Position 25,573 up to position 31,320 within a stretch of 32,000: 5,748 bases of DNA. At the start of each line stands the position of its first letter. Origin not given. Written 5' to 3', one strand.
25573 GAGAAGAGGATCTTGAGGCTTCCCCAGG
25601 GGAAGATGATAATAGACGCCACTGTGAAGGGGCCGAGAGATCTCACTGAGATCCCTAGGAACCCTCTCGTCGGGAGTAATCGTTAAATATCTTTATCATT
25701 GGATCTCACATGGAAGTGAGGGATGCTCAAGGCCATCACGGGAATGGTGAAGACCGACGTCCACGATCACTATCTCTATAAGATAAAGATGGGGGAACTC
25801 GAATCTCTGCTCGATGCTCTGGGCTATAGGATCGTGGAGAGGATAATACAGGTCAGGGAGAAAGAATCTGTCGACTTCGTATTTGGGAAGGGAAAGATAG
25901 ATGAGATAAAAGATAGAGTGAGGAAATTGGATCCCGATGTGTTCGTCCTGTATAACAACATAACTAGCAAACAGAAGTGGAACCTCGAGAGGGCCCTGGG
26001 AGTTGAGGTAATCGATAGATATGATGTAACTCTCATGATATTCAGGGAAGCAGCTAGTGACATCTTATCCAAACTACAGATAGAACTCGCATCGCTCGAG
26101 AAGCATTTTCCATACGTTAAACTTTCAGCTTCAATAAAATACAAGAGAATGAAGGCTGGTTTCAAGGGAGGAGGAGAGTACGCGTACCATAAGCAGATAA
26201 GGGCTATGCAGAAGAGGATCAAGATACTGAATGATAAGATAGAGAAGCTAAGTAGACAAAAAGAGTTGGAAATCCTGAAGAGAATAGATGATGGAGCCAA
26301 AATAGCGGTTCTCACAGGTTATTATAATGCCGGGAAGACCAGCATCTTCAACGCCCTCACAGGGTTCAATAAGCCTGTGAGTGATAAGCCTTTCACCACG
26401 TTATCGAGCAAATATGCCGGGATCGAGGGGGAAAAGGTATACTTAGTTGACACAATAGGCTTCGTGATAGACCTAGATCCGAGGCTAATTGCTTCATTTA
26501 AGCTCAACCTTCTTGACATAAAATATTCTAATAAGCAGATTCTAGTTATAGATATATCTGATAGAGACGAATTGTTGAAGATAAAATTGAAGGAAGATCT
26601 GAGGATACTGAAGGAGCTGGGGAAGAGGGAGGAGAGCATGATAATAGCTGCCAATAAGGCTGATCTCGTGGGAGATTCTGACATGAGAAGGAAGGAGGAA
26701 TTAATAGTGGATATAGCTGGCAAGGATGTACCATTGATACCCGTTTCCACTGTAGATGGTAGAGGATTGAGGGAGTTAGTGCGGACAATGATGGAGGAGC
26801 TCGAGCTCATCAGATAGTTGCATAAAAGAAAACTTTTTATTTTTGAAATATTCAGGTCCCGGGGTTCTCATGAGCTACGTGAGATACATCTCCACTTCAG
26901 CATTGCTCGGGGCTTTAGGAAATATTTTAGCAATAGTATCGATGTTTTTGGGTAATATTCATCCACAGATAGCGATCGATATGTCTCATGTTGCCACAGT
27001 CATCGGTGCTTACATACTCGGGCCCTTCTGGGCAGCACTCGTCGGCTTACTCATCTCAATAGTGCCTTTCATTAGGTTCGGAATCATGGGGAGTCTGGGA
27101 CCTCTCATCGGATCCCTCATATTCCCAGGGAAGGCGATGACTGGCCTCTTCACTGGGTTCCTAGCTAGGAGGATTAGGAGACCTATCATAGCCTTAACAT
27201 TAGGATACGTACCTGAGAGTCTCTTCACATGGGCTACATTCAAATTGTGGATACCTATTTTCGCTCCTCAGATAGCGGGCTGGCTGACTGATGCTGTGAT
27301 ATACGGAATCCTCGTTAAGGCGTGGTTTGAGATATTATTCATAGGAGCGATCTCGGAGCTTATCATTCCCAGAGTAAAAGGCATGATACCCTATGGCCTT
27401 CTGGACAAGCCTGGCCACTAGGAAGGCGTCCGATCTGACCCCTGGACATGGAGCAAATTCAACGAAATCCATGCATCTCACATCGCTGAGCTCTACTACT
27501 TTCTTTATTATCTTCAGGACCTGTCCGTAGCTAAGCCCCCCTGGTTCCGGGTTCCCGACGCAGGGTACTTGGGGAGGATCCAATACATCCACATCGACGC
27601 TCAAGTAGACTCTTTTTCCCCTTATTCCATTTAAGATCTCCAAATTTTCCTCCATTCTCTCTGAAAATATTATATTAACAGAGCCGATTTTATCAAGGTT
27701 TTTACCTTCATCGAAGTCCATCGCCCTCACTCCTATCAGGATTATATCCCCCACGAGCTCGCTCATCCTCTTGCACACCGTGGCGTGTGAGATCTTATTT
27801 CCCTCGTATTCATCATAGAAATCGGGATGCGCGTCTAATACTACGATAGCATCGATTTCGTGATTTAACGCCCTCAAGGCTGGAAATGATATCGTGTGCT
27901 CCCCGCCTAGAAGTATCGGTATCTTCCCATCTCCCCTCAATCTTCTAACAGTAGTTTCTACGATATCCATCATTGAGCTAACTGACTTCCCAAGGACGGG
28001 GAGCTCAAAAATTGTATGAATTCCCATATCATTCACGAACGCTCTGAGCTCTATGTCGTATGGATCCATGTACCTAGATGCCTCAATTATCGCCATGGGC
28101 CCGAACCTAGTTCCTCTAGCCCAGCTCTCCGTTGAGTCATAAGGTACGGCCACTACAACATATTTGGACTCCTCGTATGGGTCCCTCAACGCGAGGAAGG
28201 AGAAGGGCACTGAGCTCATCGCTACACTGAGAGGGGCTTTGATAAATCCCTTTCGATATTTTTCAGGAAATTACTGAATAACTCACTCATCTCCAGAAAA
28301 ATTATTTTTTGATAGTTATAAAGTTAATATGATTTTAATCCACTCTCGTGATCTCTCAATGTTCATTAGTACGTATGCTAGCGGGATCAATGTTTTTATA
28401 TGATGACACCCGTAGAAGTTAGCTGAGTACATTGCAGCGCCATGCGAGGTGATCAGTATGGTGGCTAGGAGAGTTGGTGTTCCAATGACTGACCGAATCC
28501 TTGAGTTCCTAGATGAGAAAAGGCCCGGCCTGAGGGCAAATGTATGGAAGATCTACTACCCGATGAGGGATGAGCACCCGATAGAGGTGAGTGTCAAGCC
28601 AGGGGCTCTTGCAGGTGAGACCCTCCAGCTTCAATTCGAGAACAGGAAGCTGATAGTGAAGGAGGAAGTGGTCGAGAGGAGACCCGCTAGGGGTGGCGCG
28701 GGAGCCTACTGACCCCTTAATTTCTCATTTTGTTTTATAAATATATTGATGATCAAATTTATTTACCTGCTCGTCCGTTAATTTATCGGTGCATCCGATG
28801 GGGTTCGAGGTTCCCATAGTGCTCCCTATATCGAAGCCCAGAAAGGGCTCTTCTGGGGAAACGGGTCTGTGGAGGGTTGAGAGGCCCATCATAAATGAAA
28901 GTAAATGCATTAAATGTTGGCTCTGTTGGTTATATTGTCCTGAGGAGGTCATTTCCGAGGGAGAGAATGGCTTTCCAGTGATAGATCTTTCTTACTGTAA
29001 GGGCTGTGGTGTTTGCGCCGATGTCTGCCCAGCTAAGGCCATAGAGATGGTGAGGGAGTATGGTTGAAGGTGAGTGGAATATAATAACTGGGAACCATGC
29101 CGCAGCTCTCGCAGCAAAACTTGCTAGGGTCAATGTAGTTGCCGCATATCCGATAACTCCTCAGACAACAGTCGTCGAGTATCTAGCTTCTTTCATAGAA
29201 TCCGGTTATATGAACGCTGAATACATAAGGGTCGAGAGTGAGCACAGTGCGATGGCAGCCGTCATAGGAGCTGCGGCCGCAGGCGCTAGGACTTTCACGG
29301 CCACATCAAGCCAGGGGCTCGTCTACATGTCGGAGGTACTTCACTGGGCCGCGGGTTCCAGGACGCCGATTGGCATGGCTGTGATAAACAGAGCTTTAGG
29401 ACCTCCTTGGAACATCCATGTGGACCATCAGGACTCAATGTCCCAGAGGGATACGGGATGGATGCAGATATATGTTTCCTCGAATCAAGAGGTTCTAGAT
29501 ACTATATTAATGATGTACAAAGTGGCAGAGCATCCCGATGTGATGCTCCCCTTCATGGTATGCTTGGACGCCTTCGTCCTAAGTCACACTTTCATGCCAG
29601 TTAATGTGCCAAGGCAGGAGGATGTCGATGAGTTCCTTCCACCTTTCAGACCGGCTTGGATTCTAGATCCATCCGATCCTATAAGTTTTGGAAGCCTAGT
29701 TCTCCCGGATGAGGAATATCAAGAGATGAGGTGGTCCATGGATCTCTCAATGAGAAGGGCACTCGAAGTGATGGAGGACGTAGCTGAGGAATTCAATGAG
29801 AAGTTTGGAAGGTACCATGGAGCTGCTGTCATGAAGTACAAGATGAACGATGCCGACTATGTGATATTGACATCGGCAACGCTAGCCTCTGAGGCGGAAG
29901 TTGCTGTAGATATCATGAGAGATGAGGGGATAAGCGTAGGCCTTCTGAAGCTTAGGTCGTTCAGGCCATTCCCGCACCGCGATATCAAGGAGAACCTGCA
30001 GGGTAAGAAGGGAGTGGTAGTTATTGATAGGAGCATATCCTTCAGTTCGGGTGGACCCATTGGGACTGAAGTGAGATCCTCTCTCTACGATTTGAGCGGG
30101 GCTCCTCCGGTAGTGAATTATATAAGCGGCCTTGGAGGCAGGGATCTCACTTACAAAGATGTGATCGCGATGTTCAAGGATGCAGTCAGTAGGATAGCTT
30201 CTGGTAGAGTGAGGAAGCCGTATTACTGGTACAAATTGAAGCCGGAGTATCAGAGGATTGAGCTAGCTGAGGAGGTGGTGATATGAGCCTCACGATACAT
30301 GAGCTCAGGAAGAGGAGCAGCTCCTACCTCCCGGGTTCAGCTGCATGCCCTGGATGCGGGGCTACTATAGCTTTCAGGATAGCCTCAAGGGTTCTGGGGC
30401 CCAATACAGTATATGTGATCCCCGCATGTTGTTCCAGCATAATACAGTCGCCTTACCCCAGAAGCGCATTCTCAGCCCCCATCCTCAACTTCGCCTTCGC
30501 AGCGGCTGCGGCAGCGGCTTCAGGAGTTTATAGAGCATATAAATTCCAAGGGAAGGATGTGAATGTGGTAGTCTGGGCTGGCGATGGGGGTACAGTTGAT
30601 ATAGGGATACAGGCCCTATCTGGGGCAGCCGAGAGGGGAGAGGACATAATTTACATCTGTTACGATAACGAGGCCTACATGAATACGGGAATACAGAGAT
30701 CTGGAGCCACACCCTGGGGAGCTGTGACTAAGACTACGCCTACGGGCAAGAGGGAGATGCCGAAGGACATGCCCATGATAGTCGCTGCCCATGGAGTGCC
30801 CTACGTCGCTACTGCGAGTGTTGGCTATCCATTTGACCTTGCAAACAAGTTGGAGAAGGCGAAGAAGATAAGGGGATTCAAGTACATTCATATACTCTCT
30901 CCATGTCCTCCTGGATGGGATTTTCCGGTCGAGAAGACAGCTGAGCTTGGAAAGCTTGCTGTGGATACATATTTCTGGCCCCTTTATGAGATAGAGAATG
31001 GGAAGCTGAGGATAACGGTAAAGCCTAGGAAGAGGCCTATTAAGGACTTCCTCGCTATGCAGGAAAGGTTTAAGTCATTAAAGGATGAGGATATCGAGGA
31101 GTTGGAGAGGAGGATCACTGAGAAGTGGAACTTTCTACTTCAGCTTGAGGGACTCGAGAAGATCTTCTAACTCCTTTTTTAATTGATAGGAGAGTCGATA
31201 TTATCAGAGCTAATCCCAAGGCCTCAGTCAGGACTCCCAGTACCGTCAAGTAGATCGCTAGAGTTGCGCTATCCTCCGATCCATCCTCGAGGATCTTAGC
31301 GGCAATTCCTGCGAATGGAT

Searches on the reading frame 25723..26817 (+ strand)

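Call 44: search_protein_families(library=ncbifam, proteins=[window:25723-26817:+], max_evalue=0.001)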
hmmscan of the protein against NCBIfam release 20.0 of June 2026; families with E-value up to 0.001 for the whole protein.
window:25723-26817:+ (364 aa): 17 families
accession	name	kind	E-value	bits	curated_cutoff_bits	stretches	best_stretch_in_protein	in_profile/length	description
TIGR03156.1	GTP_HflX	equivalog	9.1e-61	205.7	216.75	1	9-359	5-350/351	GTPase HflX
NF008280.0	PRK11058.1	equivalog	1.9e-35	122.5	441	1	23-360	27-361/426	ribosome rescue GTPase HflX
TIGR03594.1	GTPase_EngA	equivalog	2e-11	43.6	306.7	1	168-358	151-344/432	ribosome biogenesis GTPase Der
TIGR00231.1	small_GTP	domain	3.1e-10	40.1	42.5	1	196-356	7-162/164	GTP-binding protein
TIGR02729.1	Obg_CgtA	equivalog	1.4e-08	34.1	280.25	1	143-360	116-328/329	Obg family GTPase CgtA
TIGR00450.1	mnmE_trmE_thdF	equivalog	2.4e-08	33.5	252.6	1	161-323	181-336/446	tRNA uridine-5-carboxymethylaminomethyl(34) synthesis GTPase MnmE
NF000908.1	PRK00089.1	equivalog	2.5e-08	33.6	237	1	195-360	6-167/291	GTPase Era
NF003661.0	PRK05291.1-3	equivalog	5.5e-08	32.6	380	1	158-360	185-370/448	tRNA uridine-5-carboxymethylaminomethyl(34) synthesis GTPase MnmE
NF008956.1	PRK12299.1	equivalog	6.9e-08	31.8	300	1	144-360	118-325/327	GTPase ObgE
TIGR03918.1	GTP_HydF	equivalog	4e-07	29.2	325.55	1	196-360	11-167/392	[FeFe] hydrogenase H-cluster maturation GTPase HydF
TIGR00437.1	feoB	equivalog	4.3e-07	29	315.65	1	201-357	3-151/594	ferrous iron transport protein B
NF007171.0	PRK09602.1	subfamily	5.2e-07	28.8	387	0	197-229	7-39/397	YchF-related putative GTPase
NF008955.0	PRK12297.1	equivalog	3.8e-06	26.1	406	1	196-361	163-329/429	GTPase ObgE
NF002828.0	PRK03003.1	equivalog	4.7e-06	25.5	631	1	168-361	192-384/477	ribosome biogenesis GTPase Der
NF008954.1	PRK12296.1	equivalog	6.2e-06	24.9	377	0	192-242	160-210/470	GTPase ObgE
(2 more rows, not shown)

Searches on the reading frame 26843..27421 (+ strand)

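Call 44: search_protein_families(library=ncbifam, proteins=[window:26843-27421:+], max_evalue=0.001)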
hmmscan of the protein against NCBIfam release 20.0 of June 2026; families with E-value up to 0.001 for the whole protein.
window:26843-27421:+ (192 aa): 1 family
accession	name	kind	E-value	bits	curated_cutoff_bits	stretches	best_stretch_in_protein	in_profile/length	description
TIGR02359.1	thiW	equivalog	0.00057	20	84.35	1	14-170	2-143/160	energy coupling factor transporter S component ThiW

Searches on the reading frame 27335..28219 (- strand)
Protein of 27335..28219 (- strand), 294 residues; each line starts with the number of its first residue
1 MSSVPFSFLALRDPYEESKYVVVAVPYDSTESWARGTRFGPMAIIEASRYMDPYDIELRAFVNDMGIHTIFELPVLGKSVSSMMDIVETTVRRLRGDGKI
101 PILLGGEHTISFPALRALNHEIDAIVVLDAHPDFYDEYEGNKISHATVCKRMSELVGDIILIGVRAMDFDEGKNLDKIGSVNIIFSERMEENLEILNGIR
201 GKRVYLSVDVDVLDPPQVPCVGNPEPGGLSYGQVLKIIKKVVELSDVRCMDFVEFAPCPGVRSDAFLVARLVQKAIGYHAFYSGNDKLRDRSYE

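Call 44: search_protein_families(library=ncbifam, proteins=[window:27335-28219:-], max_evalue=0.001)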
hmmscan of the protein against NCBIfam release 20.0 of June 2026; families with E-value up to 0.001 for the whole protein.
window:27335-28219:- (294 aa): 4 families
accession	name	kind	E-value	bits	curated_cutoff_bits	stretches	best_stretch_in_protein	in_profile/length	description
TIGR01230.1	agmatinase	equivalog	4.7e-54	183.9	174.3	1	8-277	3-274/275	agmatinase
NF002564.0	PRK02190.1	subfamily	7.9e-35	120.5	302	1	6-258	19-279/307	agmatinase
TIGR01229.1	rocF_arginase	equivalog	4.6e-19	68.9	227.6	2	159-258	169-274/300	arginase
TIGR01227.1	hutG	equivalog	1.9e-18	66.8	229.15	1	11-275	28-305/307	formimidoylglutamase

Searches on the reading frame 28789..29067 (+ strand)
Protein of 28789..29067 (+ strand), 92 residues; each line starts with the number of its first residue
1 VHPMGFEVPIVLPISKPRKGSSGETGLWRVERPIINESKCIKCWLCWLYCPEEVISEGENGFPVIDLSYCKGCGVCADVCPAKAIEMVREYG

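Call 44: search_protein_families(library=ncbifam, proteins=[window:28789-29067:+], max_evalue=0.001)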
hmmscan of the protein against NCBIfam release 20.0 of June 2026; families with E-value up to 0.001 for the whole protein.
window:28789-29067:+ (92 aa): 73 families (the best 25 are shown)
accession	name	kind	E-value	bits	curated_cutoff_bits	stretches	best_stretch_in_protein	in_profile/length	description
TIGR02179.1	PorD_KorD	subfamily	4e-33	113.4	60.05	1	14-90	1-77/78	2-oxoacid:acceptor oxidoreductase, delta subunit, pyruvate/2-ketoisovalerate family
NF040684.1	PorD_Arch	equivalog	1.6e-30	105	120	1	14-90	8-84/85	pyruvate synthase subunit PorD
NF007203.0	PRK09624.1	equivalog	1.5e-26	92.7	171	1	23-90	36-103/105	pyuvate ferredoxin oxidoreductase subunit delta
NF007202.0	PRK09623.1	equivalog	2.2e-26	92.2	166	1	22-90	35-103/105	3-methyl-2-oxobutanoate dehydrogenase subunit delta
NF045790.1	OxalOxreddelta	equivalog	1.1e-25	90.5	230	1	23-90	245-311/316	oxalate oxidoreductase subunit delta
NF007204.0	PRK09625.1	equivalog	7.1e-21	74.6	125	1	25-84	46-105/133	pyruvate flavodoxin oxidoreductase subunit delta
NF045763.1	PhenlGlyoxDHPadF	equivalog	1.6e-20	73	150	1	25-85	18-77/78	NADH-dependent phenylglyoxylate dehydrogenase subunit delta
TIGR02700.1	flavo_MJ0208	hypoth_equivalog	2.3e-12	46.7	251.35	1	34-90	144-199/234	dihydromethanopterin reductase (acceptor)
TIGR01971.1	NuoI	subfamily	3.8e-12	45.9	113.05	2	63-91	76-104/121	NADH-quinone oxidoreductase, chain I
NF058577.1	FdxA_fam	equivalog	9.7e-11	41.7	65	1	38-84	7-52/52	4Fe-4S ferredoxin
NF040864.1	HgcB_ferredoxin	equivalog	2.2e-10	40.3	99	1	35-87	11-63/93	mercury methylation ferredoxin HgcB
TIGR01944.1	rnfB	subfamily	7.1e-10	38.7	68.7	1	34-90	109-165/190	RnfABCDGE type electron transport complex subunit B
NF004541.0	PRK05888.2-2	equivalog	2.6e-09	37.1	217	1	37-86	60-112/168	NADH-quinone oxidoreductase subunit NuoI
NF048010.1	SfplDhtActHpsHDes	equivalog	4.9e-09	35.4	430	1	35-87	52-107/298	(2S)-3-sulfopropanediol dehydratase activating enzyme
NF043069.1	T4HPD_activ_SAM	equivalog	6.7e-09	35.5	425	1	35-88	48-100/299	trans-4-hydroxy-L-proline dehydratase activase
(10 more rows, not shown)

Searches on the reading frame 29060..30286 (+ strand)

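Call 71: search_protein_families(library=ncbifam, proteins=[window:29060-30286:+], max_evalue=0.01)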
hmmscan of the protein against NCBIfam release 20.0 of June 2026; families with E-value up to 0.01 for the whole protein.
window:29060-30286:+ (408 aa): 16 families
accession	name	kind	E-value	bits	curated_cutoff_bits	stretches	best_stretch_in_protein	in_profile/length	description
NF040682.1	PorA_Arch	equivalog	3.8e-147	490.2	550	1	7-393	4-385/387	pyruvate synthase subunit PorA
NF006232.0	PRK08366.1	equivalog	4e-126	420.8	646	1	7-394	8-393/394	2-ketoisovalerate ferredoxin oxidoreductase subunit alpha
NF006233.0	PRK08367.1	equivalog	5.2e-120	400.9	625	1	8-393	6-389/394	pyruvate ferredoxin oxidoreductase subunit alpha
NF007201.0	PRK09622.1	equivalog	9.8e-100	334.3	590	1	7-387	11-390/405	2-oxoacid:ferredoxin oxidoreductase subunit alpha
NF045764.1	PhenlGlyoxDHPadG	equivalog_domain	2.2e-97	326.1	700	1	8-390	4-393/398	NADH-dependent phenylglyoxylate dehydrogenase subunit alpha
NF045791.1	OxalOxredalpha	equivalog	1.9e-90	303.8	500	1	7-391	5-391/395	oxalate oxidoreductase subunit alpha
TIGR02176.1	pyruv_ox_red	equivalog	4.9e-42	143.9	911.35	1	8-374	3-377/1167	pyruvate:ferredoxin (flavodoxin) oxidoreductase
NF006412.0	PRK08659.1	equivalog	1.9e-34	119.5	411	2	7-190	6-190/378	2-oxoacid:acceptor oxidoreductase subunit alpha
NF005507.0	PRK07119.1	subfamily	1.2e-33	116.4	399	1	7-326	5-308/352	3-methyl-2-oxobutanoate dehydrogenase subunit VorB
TIGR03710.1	OAFO_sf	subfamily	7e-29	100.8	482.75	2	5-111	192-296/561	2-oxoacid:acceptor oxidoreductase subunit alpha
NF041170.1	Oxoac_fdxalpha_Archa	equivalog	7e-20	70.9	800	2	8-112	237-350/636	2-oxoacid:ferredoxin oxidoreductase subunit alpha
NF007206.0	PRK09627.1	equivalog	5.6e-19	68.3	579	2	8-191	5-189/375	2-oxoglutarate synthase subunit alpha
TIGR03336.1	IOR_alpha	equivalog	3.7e-12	45.3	650.9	1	8-162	4-156/595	indolepyruvate ferredoxin oxidoreductase subunit alpha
NF006667.0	PRK09212.1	subfamily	9.6e-05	21.4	321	1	262-349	199-287/327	pyruvate dehydrogenase complex E1 component subunit beta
NF004559.0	PRK05899.2-5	equivalog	0.00051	18.4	488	1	201-346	447-582/627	transketolase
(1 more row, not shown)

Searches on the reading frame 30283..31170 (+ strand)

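Call 71: search_protein_families(library=ncbifam, proteins=[window:30283-31170:+], max_evalue=0.01)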
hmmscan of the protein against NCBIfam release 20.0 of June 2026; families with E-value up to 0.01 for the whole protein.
window:30283-31170:+ (295 aa): 12 families
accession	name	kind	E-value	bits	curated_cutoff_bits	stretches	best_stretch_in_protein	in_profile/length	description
NF008819.1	PRK11865.1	equivalog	4.9e-124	413.4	405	1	10-285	9-296/300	pyruvate synthase subunit PorB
NF008818.0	PRK11864.1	subfamily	1.6e-123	411.6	405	1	10-289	9-296/300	3-methyl-2-oxobutanoate dehydrogenase subunit beta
NF045792.1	OxalOxredbeta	equivalog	1.1e-78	264.4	590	1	11-281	13-299/311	oxalate oxidoreductase subunit beta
NF045766.1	PhenlGlyoxDHPadI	equivalog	6e-69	232.9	700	1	13-290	150-438/443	NADH-dependent phenylglyoxylate dehydrogenase subunit beta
TIGR02176.1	pyruv_ox_red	equivalog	1.7e-26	92.5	911.35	1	97-277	958-1147/1167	pyruvate:ferredoxin (flavodoxin) oxidoreductase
NF008820.0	PRK11866.1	equivalog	2.9e-21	76.1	402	1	22-208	18-201/287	2-oxoacid ferredoxin oxidoreductase subunit beta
TIGR02177.1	PorB_KorB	subfamily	1.4e-16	60.8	261.9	1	75-209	58-188/286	2-oxoacid:acceptor oxidoreductase, beta subunit, pyruvate/2-ketoisovalerate family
NF007207.0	PRK09628.1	equivalog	7.3e-12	45.5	364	1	22-208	19-202/277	2-oxoglutarate ferredoxin oxidoreductase subunit beta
NF041171.1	Oxoac_fdxbeta_Archa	equivalog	7.1e-10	38.6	423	1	75-209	60-190/296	2-oxoacid:ferredoxin oxidoreductase subunit beta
NF008821.0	PRK11869.1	equivalog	2e-08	33.4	438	1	20-209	15-201/286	2-oxoacid ferredoxin oxidoreductase subunit beta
TIGR03336.1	IOR_alpha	equivalog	1.3e-05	23.7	650.9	1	20-197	357-517/595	indolepyruvate ferredoxin oxidoreductase subunit alpha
TIGR03846.1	sulfopy_beta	equivalog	7.1e-05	22.8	221.5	1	70-143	38-111/182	sulfopyruvate decarboxylase subunit beta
